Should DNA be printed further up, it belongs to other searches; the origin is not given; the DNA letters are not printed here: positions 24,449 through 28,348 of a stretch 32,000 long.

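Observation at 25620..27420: Six tandem ~90-115-aa modules, each ending in a Fis/NtrC-type HTH-like motif, inside the giant ORF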

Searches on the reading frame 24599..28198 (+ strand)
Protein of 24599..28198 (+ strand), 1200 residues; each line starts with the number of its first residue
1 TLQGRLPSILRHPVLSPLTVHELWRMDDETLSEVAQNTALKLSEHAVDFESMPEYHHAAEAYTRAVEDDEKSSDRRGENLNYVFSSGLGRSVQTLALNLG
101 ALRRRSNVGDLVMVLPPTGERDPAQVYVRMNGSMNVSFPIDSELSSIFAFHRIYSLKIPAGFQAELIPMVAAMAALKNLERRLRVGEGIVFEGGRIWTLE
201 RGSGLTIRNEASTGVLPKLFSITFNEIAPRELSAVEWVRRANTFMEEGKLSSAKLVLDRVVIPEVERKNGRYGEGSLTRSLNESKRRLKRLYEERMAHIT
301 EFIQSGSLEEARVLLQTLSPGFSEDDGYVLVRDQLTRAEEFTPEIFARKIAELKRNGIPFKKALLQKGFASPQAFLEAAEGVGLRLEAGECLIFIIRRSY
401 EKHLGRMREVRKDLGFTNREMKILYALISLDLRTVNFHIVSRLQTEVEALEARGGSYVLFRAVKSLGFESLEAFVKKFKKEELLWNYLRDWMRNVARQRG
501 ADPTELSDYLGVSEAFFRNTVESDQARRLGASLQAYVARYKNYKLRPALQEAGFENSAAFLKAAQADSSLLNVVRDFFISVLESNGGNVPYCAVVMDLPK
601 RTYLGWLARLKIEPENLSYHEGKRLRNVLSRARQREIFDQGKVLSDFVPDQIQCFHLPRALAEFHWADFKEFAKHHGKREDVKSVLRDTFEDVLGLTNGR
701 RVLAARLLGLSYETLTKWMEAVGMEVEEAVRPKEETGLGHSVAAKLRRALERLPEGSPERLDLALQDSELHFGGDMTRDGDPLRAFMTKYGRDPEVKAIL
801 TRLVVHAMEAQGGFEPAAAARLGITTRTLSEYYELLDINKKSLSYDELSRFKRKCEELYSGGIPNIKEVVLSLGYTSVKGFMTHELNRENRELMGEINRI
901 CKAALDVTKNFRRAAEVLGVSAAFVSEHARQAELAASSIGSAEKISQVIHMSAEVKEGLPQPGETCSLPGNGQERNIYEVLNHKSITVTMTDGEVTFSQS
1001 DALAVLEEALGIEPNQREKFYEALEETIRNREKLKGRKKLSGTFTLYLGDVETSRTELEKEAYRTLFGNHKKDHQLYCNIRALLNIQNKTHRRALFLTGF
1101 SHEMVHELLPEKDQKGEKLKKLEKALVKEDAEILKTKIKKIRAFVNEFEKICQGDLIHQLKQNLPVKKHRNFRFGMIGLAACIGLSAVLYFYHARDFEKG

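Call 21: search_protein_representatives(protein=window:24599-28198:+)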
Query: 1200 residues. Proteins with E-value up to 0.001 (for the whole library): 17; up to 1e-10: 13; up to 1e-30: 11. The best 17 are listed.
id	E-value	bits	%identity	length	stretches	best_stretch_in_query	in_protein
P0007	0.0e+00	2673.1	100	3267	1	1-1200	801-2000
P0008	6.6e-82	292.5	30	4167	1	131-933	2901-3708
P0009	2.4e-81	290.6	30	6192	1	94-925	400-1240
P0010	6.5e-70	252.7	32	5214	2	559-925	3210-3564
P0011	1.2e-61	225.3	46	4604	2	948-1169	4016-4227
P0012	1.6e-55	205.1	27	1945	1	76-921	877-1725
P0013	3.0e-42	161.1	47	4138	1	947-1160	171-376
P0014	1.7e-41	158.6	55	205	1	990-1144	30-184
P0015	2.9e-41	157.8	24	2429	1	74-922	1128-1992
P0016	8.2e-36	139.8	47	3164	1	944-1159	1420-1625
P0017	1.9e-31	125.3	47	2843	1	937-1163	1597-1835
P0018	2.9e-22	94.9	30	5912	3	930-1136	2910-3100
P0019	1.1e-15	73.2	25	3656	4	441-621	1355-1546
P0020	6.3e-10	54.1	26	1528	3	539-718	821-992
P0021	1.7e-08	49.4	34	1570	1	979-1140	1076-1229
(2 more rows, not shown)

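Call 24: list_cluster_members(proteins=[P0007, P0008, P0009, P0010, P0012, P0015, P0019, P0020, P0011, P0013])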
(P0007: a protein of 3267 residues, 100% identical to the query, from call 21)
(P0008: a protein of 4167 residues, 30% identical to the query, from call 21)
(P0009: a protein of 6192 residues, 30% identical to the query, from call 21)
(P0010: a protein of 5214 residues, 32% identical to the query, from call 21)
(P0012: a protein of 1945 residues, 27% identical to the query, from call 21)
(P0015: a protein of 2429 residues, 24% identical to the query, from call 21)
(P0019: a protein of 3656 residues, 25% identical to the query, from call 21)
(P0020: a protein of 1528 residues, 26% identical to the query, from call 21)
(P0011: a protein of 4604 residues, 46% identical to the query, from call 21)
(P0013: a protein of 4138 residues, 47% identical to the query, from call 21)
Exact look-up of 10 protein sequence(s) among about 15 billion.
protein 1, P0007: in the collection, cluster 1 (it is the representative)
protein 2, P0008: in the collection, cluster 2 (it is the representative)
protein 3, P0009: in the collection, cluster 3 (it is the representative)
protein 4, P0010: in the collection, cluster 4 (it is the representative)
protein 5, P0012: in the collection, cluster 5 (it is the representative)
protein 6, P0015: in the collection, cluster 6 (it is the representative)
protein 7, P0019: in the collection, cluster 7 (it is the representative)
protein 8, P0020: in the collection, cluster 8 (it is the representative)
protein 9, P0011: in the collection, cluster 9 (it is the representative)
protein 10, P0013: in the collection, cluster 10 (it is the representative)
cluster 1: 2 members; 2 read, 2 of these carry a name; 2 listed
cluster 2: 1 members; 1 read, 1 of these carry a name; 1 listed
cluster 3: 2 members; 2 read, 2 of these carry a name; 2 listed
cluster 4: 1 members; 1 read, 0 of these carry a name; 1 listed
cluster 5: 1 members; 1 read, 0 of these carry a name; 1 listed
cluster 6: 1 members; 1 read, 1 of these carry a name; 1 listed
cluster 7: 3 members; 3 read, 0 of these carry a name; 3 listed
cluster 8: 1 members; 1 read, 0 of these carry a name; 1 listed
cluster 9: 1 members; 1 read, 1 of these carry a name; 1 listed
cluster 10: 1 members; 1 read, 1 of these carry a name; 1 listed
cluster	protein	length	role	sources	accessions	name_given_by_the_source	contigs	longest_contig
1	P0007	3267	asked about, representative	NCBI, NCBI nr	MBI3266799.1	MAG: hypothetical protein HYZ67_07055, partial [Chlamydiae bacterium] | hypothetical protein [Chlamydiota bacterium]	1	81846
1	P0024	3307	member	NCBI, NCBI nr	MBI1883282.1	MAG: hypothetical protein HYS08_03645, partial [Chlamydiae bacterium] | hypothetical protein [Chlamydiota bacterium]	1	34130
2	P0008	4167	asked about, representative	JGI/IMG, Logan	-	hypothetical protein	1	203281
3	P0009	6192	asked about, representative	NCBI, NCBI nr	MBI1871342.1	MAG: hypothetical protein HYS07_09140, partial [Chlamydiae bacterium] | hypothetical protein [Chlamydiota bacterium]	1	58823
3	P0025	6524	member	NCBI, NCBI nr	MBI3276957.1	MAG: hypothetical protein HYZ66_04290 [Chlamydiae bacterium] | hypothetical protein [Chlamydiota bacterium]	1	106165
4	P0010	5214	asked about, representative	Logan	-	-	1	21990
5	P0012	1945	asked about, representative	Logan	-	-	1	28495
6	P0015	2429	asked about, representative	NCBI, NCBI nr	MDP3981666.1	MAG: ROK family protein, partial [Chlamydiota bacterium] | ROK family protein [Chlamydiota bacterium]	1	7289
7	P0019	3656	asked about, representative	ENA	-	-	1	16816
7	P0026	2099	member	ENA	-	-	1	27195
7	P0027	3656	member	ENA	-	-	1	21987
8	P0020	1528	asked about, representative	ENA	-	-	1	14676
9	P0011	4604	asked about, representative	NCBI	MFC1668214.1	hypothetical protein ACFL1T_02370, partial [Chlamydiota bacterium]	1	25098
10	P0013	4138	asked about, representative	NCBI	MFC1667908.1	LOG family protein [Chlamydiota bacterium]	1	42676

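Call 32: search_protein_families(library=pfam, proteins=[P0019, P0020, P0012, P0015], max_evalue=0.001)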
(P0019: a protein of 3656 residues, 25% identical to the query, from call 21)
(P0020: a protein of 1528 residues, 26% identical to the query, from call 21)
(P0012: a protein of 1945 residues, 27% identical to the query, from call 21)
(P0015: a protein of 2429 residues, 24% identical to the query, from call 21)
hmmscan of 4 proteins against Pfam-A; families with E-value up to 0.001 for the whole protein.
P0019 (3656 aa): 4 families
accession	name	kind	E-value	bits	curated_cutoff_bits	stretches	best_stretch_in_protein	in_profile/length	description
PF02086.21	MethyltransfD12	-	3.1e-42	145.5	22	1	3254-3523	1-249/253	D12 class N6 adenine-specific DNA methyltransferase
PF12728.13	HTH_17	-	1.7e-07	31.8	27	0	2163-2214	1-47/51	Helix-turn-helix domain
PF13412.12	HTH_24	-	0.00018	21.4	21.9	0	583-605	16-38/48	Winged helix-turn-helix DNA-binding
PF12802.13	MarR_2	-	0.00077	20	27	0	582-605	18-41/61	MarR family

P0020 (1528 aa): 1 family
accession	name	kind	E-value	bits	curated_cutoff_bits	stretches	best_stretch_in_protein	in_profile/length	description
PF04542.20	Sigma70_r2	-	2.7e-09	37.1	24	1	93-162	1-68/71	Sigma-70 region 2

P0012 (1945 aa): 2 families
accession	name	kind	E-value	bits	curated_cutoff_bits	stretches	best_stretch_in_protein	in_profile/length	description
PF02954.25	HTH_8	-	1.4e-08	34.7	22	0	1598-1625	8-35/42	Bacterial regulatory protein, Fis family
PF12833.13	HTH_18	-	7.3e-05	23.4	33.6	0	1303-1370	2-67/80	Helix-turn-helix domain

P0015 (2429 aa): 0 families

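Call 56: find_encoding_contigs(protein=P0012, flank=10000, max_places=3)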
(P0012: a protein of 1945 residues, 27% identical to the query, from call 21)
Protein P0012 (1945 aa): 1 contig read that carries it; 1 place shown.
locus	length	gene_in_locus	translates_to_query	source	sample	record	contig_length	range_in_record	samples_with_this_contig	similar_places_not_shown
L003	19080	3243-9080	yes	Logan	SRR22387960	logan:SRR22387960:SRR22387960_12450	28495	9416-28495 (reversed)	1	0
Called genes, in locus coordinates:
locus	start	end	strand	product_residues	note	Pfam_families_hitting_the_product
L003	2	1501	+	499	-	?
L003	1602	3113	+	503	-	PF07228:SpoIIE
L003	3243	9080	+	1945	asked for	PF02954:HTH_8 (faint)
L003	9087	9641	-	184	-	PF01569:PAP2, PF14378:PAP2_3 (weak)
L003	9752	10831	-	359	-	PF00817:IMS, PF11798:IMS_HHH, PF21999:IMS_HHH_1 (weak), PF11799:IMS_C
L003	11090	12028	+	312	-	PF00890:FAD_binding_2 (weak), PF01266:DAO (faint), PF03486:HI0933_like (faint), PF07992:Pyr_redox_2, PF12831:FAD_oxidored (faint), PF13450:NAD_binding_8 (faint), PF13738:Pyr_redox_3, PF00070:Pyr_redox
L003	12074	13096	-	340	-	PF01368:DHH, PF02272:DHHA1 (weak)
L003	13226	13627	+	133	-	PF00293:NUDIX, PF14815:NUDIX_4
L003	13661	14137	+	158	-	PF01613:Flavin_Reduct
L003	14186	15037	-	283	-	PF00730:HhH-GPD, PF00633:HHH (weak)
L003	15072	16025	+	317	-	PF01791:DeoC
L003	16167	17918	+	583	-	PF01558:POR, PF01855:POR_N, PF02780:Transketolase_C (faint), PF17147:PFOR_II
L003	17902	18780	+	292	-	PF02775:TPP_enzyme_C, PF12367:PFO_beta_C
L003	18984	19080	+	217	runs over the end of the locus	PF00027:cNMP_binding, PF13545:HTH_Crp_2, PF00325:Crp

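Call 66: find_encoding_contigs(protein=P0020, flank=6000, max_places=2)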
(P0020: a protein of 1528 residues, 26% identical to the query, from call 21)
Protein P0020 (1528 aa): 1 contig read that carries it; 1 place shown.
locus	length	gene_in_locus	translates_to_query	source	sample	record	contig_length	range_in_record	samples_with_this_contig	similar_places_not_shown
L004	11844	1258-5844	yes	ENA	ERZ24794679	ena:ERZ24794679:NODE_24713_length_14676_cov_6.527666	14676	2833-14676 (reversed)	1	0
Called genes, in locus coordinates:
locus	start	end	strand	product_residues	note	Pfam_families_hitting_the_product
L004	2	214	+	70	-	?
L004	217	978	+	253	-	PF20511:PMI_typeI_cat (weak), PF17954:Pirin_C_2 (weak)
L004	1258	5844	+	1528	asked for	PF04542:Sigma70_r2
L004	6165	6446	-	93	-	-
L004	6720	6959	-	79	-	-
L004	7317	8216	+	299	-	PF16990:CBM_35 (faint)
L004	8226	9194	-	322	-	PF06144:DNA_pol3_delta, PF21694:DNA_pol3_delta_C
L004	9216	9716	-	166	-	PF04390:LptE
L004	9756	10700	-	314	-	PF14559:TPR_19 (faint), PF13176:TPR_7 (faint), PF13181:TPR_8 (faint), PF13432:TPR_16, PF13525:YfiO (weak), PF13525:YfiO, PF07719:TPR_2 (weak), PF13174:TPR_6 (weak), +4 more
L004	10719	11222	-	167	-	PF04608:PgpA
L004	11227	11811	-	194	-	PF01066:CDP-OH_P_transf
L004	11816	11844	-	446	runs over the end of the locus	PF00919:UPF0004, PF04055:Radical_SAM, PF18693:TRAM_2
